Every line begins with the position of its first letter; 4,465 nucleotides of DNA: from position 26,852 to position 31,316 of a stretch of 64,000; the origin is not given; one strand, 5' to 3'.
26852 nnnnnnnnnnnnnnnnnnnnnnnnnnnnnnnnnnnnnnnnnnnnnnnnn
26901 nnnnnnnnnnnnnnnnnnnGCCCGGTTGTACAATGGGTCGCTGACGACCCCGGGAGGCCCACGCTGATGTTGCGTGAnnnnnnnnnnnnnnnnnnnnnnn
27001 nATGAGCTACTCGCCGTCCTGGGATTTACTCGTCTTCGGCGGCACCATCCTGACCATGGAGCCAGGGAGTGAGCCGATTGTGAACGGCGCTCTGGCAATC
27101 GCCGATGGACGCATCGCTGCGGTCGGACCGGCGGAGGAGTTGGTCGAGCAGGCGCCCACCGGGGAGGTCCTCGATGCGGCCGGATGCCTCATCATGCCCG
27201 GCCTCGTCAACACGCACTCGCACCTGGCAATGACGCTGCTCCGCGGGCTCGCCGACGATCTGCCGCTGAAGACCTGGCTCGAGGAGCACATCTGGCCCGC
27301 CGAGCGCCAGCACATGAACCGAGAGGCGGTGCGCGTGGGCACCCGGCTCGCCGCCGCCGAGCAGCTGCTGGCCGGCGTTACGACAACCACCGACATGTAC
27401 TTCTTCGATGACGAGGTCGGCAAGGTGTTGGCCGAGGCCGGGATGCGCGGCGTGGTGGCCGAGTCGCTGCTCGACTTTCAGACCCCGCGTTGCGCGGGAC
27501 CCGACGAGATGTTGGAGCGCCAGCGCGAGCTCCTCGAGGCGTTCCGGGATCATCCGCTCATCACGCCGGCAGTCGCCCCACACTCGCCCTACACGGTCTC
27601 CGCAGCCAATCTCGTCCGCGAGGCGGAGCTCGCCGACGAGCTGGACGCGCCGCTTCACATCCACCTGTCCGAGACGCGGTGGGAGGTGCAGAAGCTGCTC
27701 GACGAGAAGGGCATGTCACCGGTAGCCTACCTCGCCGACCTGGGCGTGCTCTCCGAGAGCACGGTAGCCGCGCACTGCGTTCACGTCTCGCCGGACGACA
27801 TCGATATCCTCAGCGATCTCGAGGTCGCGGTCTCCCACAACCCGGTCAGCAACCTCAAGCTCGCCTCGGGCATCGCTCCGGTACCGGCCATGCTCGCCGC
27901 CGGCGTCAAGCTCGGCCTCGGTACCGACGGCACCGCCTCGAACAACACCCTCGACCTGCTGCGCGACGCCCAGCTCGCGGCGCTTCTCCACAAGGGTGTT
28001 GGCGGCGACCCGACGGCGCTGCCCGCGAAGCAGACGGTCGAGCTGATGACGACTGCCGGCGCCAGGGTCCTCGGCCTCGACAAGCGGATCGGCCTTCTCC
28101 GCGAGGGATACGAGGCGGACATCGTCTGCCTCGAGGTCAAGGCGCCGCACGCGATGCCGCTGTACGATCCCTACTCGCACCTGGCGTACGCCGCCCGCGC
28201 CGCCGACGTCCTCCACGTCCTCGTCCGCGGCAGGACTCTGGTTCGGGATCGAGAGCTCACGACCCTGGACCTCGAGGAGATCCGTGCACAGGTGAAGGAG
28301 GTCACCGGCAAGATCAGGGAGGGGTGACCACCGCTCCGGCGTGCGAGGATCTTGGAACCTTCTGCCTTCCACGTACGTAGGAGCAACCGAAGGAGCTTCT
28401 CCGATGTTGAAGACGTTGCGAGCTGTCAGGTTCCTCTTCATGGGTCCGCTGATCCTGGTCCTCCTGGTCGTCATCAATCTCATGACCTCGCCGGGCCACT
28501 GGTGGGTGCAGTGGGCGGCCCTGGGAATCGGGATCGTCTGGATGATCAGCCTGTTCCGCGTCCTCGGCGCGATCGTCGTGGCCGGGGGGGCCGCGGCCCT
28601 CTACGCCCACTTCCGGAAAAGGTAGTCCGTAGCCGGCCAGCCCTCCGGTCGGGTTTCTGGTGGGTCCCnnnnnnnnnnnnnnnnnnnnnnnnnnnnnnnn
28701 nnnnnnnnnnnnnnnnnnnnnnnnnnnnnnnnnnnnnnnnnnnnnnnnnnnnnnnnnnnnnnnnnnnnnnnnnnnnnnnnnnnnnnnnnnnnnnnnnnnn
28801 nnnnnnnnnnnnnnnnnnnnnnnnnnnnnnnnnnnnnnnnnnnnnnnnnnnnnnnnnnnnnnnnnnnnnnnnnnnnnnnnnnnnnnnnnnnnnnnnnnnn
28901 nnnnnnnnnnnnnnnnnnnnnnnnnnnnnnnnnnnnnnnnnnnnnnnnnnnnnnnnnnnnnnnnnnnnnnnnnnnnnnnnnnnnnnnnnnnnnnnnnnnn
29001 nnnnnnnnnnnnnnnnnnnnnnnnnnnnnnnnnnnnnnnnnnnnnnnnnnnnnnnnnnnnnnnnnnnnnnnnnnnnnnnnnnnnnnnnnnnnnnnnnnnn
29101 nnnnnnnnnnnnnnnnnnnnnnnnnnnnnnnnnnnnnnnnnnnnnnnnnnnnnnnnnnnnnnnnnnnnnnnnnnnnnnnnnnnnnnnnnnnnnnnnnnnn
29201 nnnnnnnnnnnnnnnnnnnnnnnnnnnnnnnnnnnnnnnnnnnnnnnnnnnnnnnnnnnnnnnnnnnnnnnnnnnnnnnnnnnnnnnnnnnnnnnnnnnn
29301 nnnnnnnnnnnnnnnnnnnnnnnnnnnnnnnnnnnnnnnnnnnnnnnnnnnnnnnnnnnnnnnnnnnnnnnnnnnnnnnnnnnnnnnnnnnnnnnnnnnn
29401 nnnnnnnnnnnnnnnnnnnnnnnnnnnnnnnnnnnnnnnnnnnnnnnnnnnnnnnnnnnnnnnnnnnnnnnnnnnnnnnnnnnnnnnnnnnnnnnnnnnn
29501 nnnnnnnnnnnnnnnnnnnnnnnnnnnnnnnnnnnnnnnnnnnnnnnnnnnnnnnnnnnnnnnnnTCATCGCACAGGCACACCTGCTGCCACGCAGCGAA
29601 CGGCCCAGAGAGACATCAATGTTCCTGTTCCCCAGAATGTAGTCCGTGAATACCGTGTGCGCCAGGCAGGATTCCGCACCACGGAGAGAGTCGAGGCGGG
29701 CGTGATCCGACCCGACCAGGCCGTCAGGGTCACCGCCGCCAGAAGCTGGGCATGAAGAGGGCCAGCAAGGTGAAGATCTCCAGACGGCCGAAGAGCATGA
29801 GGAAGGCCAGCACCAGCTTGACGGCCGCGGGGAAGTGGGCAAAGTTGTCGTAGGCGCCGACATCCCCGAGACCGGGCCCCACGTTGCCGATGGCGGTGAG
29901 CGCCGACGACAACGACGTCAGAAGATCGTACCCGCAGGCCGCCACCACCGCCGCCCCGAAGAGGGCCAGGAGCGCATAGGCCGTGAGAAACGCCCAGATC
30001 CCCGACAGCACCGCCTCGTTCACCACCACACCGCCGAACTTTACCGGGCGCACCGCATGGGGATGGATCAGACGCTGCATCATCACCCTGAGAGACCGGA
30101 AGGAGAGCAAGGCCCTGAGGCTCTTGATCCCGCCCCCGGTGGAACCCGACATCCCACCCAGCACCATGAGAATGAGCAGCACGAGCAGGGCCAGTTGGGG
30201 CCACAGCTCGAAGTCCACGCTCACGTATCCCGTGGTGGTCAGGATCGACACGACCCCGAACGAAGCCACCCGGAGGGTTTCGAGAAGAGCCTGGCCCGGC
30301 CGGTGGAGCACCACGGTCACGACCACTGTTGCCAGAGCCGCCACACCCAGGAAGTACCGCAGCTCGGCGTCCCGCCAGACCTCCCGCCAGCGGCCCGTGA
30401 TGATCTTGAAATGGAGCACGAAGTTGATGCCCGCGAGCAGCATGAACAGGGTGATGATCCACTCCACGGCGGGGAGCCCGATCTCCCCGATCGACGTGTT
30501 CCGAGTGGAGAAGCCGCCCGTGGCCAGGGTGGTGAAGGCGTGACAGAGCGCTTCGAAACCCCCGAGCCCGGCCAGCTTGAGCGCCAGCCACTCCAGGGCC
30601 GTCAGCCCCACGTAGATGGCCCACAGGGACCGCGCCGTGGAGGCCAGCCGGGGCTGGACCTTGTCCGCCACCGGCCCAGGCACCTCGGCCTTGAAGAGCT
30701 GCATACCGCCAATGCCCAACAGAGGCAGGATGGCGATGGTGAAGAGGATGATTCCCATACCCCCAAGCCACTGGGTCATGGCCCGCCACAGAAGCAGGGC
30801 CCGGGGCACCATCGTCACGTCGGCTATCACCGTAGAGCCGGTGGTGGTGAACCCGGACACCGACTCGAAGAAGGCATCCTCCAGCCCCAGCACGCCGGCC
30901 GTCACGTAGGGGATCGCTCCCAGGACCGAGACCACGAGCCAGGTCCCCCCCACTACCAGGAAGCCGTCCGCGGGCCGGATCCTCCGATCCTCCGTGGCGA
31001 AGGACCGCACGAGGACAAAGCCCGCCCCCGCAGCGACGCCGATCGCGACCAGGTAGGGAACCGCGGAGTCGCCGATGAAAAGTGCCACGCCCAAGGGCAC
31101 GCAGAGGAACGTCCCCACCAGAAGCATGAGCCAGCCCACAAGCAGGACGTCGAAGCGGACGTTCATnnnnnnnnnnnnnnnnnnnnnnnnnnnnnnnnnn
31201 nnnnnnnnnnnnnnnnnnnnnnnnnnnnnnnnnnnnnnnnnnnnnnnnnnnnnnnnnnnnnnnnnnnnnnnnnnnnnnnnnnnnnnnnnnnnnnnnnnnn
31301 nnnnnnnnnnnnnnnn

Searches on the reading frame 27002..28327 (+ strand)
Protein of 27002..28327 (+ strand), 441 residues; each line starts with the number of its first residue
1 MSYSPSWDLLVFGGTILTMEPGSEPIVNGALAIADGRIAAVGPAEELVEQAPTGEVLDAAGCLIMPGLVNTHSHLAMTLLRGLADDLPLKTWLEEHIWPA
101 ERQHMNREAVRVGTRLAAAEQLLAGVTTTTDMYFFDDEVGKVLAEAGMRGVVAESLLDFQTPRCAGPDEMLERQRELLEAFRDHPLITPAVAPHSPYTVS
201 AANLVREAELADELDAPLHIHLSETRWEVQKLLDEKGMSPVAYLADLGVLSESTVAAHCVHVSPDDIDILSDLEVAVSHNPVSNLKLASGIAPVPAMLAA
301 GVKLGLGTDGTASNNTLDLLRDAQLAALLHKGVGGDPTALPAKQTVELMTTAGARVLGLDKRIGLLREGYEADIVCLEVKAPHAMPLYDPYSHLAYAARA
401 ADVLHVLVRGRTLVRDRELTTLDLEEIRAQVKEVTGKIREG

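Call 54: search_protein_families(library=pfam, proteins=[window:27002-28327:+], max_evalue=0.00001)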
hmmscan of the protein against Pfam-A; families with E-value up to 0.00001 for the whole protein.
window:27002-28327:+ (441 aa): 3 families
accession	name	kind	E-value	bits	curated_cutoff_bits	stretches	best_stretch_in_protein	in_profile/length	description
PF01979.26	Amidohydro_1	-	6.2e-66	223.4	25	1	64-412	2-344/345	Amidohydrolase family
PF07969.17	Amidohydro_3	-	7.3e-21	75.6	29.7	1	204-413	264-471/472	Amidohydrolase family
PF22039.1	HUTI_composite_bact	-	2e-08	34.1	25.5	1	29-52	1-24/26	Imidazolonepropionase-like composite domain, bacteria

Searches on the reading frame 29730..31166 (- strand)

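Call 55: search_protein_families(library=pfam, proteins=[window:29730-31166:-], max_evalue=0.00001)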
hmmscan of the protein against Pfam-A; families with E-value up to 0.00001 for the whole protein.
window:29730-31166:- (478 aa): 1 family
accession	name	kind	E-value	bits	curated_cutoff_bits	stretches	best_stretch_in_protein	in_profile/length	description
PF02386.22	TrkH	-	2.3e-72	244.5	27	1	58-472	25-491/502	Cation transport protein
